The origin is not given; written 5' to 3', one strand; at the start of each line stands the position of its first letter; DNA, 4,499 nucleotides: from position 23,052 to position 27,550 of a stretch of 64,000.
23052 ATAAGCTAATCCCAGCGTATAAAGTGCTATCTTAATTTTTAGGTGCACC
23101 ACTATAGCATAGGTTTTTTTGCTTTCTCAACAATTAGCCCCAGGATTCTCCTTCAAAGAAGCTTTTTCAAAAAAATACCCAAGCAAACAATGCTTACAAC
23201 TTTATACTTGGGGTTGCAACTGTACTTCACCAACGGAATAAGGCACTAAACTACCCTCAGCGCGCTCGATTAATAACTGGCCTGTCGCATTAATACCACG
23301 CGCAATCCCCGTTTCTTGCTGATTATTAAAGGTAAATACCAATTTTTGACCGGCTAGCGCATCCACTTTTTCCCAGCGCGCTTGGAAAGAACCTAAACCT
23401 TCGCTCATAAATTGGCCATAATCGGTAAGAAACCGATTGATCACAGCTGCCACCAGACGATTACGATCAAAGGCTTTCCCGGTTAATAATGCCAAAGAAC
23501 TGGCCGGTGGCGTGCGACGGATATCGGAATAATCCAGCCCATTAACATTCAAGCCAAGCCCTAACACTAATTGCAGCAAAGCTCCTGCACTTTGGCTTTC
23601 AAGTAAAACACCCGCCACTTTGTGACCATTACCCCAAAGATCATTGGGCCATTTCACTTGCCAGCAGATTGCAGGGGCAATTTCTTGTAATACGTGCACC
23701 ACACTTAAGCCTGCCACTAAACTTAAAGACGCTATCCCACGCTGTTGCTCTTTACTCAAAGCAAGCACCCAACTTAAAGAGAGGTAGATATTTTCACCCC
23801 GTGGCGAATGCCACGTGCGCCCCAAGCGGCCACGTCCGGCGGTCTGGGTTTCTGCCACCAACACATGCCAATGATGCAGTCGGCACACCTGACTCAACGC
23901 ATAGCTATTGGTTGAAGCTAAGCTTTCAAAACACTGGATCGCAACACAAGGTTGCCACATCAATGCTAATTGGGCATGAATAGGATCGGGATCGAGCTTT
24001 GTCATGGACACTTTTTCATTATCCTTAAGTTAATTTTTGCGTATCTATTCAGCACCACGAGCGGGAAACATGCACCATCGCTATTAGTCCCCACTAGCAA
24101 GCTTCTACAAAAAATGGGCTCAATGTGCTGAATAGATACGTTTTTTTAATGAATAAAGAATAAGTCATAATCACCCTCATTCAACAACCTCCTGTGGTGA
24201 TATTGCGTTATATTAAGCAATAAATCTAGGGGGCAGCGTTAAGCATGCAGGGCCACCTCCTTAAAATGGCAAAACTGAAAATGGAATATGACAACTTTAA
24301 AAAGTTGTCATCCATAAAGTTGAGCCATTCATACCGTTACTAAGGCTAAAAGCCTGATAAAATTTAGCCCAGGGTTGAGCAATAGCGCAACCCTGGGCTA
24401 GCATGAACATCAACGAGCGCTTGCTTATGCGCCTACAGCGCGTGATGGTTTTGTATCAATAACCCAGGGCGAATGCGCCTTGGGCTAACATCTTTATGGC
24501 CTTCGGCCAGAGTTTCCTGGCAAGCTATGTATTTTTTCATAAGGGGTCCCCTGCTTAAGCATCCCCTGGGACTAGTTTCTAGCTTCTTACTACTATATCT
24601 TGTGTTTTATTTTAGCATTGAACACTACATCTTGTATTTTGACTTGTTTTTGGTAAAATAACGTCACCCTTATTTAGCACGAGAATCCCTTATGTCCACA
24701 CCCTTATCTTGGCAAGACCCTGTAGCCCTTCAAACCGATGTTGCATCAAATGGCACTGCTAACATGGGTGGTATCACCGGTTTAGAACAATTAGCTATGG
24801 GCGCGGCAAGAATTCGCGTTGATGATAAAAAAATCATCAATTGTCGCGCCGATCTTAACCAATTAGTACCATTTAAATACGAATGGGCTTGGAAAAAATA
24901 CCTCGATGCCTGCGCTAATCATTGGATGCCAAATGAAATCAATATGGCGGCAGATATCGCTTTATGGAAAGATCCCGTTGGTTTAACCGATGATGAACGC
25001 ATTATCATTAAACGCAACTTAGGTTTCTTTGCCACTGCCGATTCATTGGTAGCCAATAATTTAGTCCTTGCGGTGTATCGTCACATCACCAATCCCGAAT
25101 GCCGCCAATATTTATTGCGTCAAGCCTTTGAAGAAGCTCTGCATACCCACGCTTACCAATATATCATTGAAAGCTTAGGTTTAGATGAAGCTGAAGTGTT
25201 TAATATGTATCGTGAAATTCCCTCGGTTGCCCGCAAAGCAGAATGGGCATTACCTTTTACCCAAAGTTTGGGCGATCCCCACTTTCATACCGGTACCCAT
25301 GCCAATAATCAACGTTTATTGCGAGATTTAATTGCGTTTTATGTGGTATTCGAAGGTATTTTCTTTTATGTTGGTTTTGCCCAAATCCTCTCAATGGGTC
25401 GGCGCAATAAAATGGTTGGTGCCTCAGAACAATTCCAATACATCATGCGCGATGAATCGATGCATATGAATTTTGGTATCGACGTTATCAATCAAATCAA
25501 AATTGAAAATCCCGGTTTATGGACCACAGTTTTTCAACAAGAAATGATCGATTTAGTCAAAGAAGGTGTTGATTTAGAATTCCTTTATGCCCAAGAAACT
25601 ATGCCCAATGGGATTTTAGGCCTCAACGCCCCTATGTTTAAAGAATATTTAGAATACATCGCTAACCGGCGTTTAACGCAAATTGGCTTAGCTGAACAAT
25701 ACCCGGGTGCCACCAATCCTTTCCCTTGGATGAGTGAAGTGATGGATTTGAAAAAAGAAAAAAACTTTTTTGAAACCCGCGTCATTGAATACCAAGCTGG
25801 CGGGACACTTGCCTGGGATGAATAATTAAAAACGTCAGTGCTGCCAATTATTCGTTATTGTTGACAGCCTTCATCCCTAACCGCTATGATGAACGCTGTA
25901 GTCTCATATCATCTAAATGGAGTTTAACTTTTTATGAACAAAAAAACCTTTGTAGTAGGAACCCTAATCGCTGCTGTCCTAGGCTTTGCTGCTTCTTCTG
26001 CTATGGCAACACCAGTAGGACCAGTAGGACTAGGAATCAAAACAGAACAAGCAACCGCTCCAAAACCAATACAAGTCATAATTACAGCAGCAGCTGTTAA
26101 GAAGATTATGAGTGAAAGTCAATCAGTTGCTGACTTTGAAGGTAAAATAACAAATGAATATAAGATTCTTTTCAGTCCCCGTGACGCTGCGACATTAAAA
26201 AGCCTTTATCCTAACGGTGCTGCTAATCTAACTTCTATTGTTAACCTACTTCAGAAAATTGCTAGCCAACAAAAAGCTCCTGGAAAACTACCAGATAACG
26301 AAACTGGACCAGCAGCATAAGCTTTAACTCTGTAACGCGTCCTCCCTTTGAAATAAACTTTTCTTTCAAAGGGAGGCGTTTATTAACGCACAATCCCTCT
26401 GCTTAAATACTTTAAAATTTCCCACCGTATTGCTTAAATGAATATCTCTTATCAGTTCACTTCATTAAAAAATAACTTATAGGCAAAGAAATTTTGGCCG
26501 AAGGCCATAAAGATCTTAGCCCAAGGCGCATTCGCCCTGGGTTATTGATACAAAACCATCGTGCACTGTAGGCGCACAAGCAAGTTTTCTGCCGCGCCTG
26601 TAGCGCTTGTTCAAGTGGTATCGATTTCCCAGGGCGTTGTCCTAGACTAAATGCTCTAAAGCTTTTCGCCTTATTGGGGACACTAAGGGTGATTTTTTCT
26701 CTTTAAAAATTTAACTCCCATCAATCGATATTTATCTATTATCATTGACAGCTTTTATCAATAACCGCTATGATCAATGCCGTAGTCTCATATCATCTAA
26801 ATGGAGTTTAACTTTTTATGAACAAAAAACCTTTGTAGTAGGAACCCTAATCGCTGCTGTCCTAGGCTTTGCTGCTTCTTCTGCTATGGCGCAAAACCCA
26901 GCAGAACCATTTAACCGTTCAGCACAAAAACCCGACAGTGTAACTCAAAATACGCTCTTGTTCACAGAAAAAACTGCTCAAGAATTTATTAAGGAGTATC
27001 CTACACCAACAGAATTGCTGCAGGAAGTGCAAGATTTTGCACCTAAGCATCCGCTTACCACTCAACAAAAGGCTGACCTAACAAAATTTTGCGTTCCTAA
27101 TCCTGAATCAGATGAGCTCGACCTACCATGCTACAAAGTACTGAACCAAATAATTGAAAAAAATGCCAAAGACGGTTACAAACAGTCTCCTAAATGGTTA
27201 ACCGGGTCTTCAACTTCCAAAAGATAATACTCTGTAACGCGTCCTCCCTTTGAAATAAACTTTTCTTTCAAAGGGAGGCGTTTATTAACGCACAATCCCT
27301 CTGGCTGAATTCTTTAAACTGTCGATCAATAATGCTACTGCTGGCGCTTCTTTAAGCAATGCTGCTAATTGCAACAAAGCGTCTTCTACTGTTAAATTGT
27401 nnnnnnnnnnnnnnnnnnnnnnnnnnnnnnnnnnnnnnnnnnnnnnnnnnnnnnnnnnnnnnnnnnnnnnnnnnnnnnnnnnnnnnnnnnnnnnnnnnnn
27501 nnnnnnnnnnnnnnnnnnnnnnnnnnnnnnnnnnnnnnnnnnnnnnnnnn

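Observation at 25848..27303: Tandem secreted-protein cassettes with identical promoter, 5'UTR, signal peptide and terminator but unrelated mature domains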

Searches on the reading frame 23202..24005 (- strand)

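Call 52: search_protein_families(library=ncbifam, proteins=[window:23202-24005:-], max_evalue=0.00001)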
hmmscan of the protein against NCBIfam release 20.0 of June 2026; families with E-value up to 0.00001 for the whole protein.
window:23202-24005:- (267 aa): 11 families
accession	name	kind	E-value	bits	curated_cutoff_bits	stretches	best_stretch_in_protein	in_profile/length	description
NF008848.0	PRK11886.1-3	equivalog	7.9e-53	179.5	362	1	16-265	73-317/319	bifunctional biotin--[acetyl-CoA-carboxylase] ligase/biotin operon repressor BirA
NF008847.0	PRK11886.1-2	equivalog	3.1e-52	177.9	293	1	24-264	82-317/320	bifunctional biotin--[acetyl-CoA-carboxylase] ligase/biotin operon repressor BirA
TIGR00121.1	birA_ligase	equivalog_domain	1.6e-46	158.8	83.1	1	23-250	2-222/235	biotin--[acetyl-CoA-carboxylase] ligase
NF008849.0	PRK11886.1-4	equivalog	1.6e-43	149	474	1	23-265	81-318/320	bifunctional biotin--[acetyl-CoA-carboxylase] ligase/biotin operon repressor BirA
NF008850.0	PRK11886.1-5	equivalog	2.1e-43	148.7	489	1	25-265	83-318/320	bifunctional biotin--[acetyl-CoA-carboxylase] ligase/biotin operon repressor BirA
NF005405.0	PRK06955.1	equivalog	7e-37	127.1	312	1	43-263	62-293/300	biotin--[acetyl-CoA-carboxylase] ligase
NF006206.0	PRK08330.1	equivalog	9.1e-34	116.9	311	1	23-253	13-231/243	biotin--protein ligase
NF008846.0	PRK11886.1-1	equivalog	7.7e-21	74.7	353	1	47-264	102-309/312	bifunctional biotin--[acetyl-CoA-carboxylase] ligase/biotin operon repressor BirA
NF009862.0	PRK13325.1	equivalog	4.5e-17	62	761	1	45-264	109-323/592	bifunctional biotin--[acetyl-CoA-carboxylase] ligase/type III pantothenate kinase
NF004607.0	PRK05935.1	equivalog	6.1e-17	62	219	1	29-194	11-173/190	biotin--protein ligase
NF006294.0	PRK08477.1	equivalog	8e-14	51.5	179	1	22-155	5-132/214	biotin--[acetyl-CoA-carboxylase] ligase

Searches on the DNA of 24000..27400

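Call 50: search_rna_families(source=window, start=24000, end=27400, threshold=evalue, max_evalue=1)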
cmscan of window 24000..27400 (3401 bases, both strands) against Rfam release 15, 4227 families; matches with E-value up to 1: 3.
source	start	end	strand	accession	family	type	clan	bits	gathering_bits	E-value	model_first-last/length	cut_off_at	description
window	24342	24397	-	RF01687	Acido-Lenti-1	Gene; sRNA;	-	36.8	37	5.3e-06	1-46/46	no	Acido-Lenti-1 RNA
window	24463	24510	+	RF01687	Acido-Lenti-1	Gene; sRNA;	-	18.3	37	0.57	1-46/46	no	Acido-Lenti-1 RNA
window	26494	26541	-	RF01687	Acido-Lenti-1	Gene; sRNA;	-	18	37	0.72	1-46/46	no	Acido-Lenti-1 RNA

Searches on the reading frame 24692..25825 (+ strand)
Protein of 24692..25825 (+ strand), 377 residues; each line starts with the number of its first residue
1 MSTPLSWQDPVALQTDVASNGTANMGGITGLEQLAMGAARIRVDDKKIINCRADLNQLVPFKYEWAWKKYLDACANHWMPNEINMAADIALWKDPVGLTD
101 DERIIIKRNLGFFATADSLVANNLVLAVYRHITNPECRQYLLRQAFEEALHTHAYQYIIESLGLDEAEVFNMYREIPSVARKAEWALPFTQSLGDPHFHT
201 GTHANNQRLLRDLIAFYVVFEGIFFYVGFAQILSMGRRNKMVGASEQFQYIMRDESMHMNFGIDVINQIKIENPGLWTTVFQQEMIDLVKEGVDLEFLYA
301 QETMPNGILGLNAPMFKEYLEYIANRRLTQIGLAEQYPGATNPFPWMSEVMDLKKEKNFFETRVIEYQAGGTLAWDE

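Call 52: search_protein_families(library=ncbifam, proteins=[window:24692-25825:+], max_evalue=0.00001)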
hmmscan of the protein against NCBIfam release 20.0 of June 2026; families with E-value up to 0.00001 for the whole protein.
window:24692-25825:+ (377 aa): 17 families
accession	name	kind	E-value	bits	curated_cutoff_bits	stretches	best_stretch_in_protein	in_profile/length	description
NF005550.0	PRK07209.1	equivalog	1.6e-205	682.3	309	1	22-376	29-383/383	ribonucleotide-diphosphate reductase subunit beta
NF007186.0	PRK09614.1-5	equivalog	1.3e-76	257.8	237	1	56-372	12-314/328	ribonucleotide-diphosphate reductase subunit beta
NF007184.0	PRK09614.1-3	equivalog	1.2e-67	228.8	310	1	40-372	16-341/346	ribonucleotide-diphosphate reductase subunit beta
NF009398.0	PRK12759.1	equivalog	2.1e-35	122.6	649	1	58-377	100-406/410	bifunctional gluaredoxin/ribonucleoside-diphosphate reductase subunit beta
NF006576.0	PRK09101.1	equivalog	7e-27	94.2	346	1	76-351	47-340/376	class Ia ribonucleoside-diphosphate reductase subunit beta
TIGR04171.1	RNR_1b_NrdF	exception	3.1e-21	75.9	355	1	72-370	20-304/316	class 1b ribonucleoside-diphosphate reductase subunit beta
NF007183.0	PRK09614.1-2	subfamily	5.6e-17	61.7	320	1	73-343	26-286/327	ribonucleotide-diphosphate reductase subunit beta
NF006200.0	PRK08326.1-3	equivalog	1.1e-12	47.9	194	1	54-279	26-237/321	R2-like ligand-binding oxidase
NF010572.0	PRK13965.1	subfamily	2.5e-12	46.4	486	1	74-338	45-290/337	class 1b ribonucleoside-diphosphate reductase subunit beta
NF007185.0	PRK09614.1-4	equivalog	1.1e-11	44.6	525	1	74-342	26-275/320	ribonucleotide-diphosphate reductase subunit beta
NF007182.0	PRK09614.1-1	subfamily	2.7e-11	43.2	471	1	74-339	32-278/324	ribonucleotide-diphosphate reductase subunit beta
NF006202.0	PRK08326.1-5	equivalog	3.3e-11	43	315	1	78-336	32-280/297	R2-like ligand-binding oxidase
NF010573.0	PRK13966.1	equivalog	5.3e-10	38.7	661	1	73-338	31-277/324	ribonucleotide-diphosphate reductase subunit beta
NF006199.0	PRK08326.1-2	equivalog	3.4e-09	36.1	286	1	70-335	35-291/324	R2-like ligand-binding oxidase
NF006201.0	PRK08326.1-4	equivalog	3.6e-09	36.2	346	1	70-328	24-274/313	R2-like ligand-binding oxidase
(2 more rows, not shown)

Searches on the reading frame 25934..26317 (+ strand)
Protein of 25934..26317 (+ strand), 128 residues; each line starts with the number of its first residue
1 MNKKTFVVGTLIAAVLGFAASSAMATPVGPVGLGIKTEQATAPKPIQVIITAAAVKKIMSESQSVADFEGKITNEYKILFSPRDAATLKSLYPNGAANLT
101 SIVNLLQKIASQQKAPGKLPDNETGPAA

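Call 8: search_protein_families(library=pfam, proteins=[window:25934-26317:+], max_evalue=10)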
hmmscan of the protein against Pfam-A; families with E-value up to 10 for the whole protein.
seq(128 aa): 1 family
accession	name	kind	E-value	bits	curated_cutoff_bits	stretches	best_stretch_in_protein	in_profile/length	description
PF12401.13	FhaA_N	-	0.015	16.2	25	1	50-103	29-82/115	FhaA, N-terminal domain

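Call 9: find_homologous_proteins(query=window:25934-26317:+, max_evalue=1)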
Query seq(128 aa) (128 aa): 3 proteins with E <= 1 among 69 candidates.
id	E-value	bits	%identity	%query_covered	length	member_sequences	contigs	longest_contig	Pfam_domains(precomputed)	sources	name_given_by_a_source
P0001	1.4e-72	259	100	100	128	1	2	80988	-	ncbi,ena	-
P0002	6.0e-2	32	77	23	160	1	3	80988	-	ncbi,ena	-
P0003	8.5e-2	31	74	23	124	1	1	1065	-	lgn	-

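Call 12: find_encoding_contigs(protein=P0003, flank=10000)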
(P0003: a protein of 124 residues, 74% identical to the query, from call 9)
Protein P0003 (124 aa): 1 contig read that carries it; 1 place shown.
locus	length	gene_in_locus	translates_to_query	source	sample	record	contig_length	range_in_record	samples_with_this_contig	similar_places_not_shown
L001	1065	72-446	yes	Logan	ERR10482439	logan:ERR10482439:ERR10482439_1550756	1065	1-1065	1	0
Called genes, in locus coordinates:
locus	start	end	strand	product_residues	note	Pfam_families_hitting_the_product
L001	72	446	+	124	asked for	-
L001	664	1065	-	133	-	?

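Call 13: find_encoding_contigs(protein=P0001, flank=10000)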
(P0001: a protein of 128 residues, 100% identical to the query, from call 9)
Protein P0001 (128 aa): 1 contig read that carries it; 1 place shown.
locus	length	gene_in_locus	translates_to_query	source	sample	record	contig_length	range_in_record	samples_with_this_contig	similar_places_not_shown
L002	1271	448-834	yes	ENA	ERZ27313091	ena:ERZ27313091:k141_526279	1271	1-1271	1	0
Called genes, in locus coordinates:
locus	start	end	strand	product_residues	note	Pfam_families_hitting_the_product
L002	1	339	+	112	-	?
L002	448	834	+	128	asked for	-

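Call 23: find_encoding_contigs(protein=P0002, flank=10000, max_places=10)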
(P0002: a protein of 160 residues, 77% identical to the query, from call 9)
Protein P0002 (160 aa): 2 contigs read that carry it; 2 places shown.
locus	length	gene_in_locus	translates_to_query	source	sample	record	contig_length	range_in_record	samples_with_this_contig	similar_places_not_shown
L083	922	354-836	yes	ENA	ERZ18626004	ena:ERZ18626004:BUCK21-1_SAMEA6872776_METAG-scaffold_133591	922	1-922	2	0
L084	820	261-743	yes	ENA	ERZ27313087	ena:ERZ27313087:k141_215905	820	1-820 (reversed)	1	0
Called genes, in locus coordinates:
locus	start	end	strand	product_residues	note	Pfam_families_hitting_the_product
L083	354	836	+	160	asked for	-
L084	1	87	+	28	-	?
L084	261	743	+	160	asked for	-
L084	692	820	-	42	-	?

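Call 33: predict_structure(protein=window:26009-26317:+)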
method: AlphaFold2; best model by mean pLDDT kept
length: 103 residues; sequences in the alignment: 1
mean_pLDDT: 68.0   pTM: 0.50
mean pLDDT of the five models: 68.0, 63.1, 45.6, 45.0, 43.5
residues with pLDDT >= 90: 0; 70-90: 59; 50-70: 21; < 50: 23
segments of 3 or more residues with pLDDT < 50: 12-14, 18-22, 91-95, 98-101
pLDDT, mean of each block of 10 residues (from residue 1): 50 46 71 81 84 79 75 80 73 47 48
secondary structure, 60 per line:
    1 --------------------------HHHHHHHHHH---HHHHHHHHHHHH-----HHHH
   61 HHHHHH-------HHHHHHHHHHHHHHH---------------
elements in order: H27-36 H40-51 H57-66 H74-88

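Call 38: search_protein_representatives(protein=window:26009-26317:+)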
Query: 103 residues. Proteins with E-value up to 0.001 (for the whole library): 2; up to 1e-10: 1; up to 1e-30: 1. The best 2 are listed.
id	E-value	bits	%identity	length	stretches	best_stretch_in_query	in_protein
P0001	6.7e-58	208.9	100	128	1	1-103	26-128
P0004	1.1e-09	54.6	38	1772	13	58-86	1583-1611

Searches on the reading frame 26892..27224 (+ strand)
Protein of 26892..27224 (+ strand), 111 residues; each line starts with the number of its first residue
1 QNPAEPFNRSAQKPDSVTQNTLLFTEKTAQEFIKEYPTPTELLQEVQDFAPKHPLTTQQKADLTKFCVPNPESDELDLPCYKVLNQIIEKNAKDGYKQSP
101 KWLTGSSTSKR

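Call 45: predict_structure(alignment_id=A4)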
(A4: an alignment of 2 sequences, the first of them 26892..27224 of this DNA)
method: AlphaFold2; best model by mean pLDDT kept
length: 111 residues; sequences in the alignment: 2
mean_pLDDT: 66.0   pTM: 0.51
mean pLDDT of the five models: 66.0, 64.2, 63.6, 61.5, 61.4
residues with pLDDT >= 90: 0; 70-90: 57; 50-70: 27; < 50: 27
segments of 3 or more residues with pLDDT < 50: 1-20, 105-111
pLDDT, mean of each block of 10 residues (from residue 1): 40 40 72 82 81 81 80 64 81 59 49 33
secondary structure, 60 per line:
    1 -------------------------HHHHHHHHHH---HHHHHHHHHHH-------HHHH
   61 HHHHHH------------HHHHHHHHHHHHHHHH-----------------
elements in order: H26-35 H39-49 H57-66 H79-94
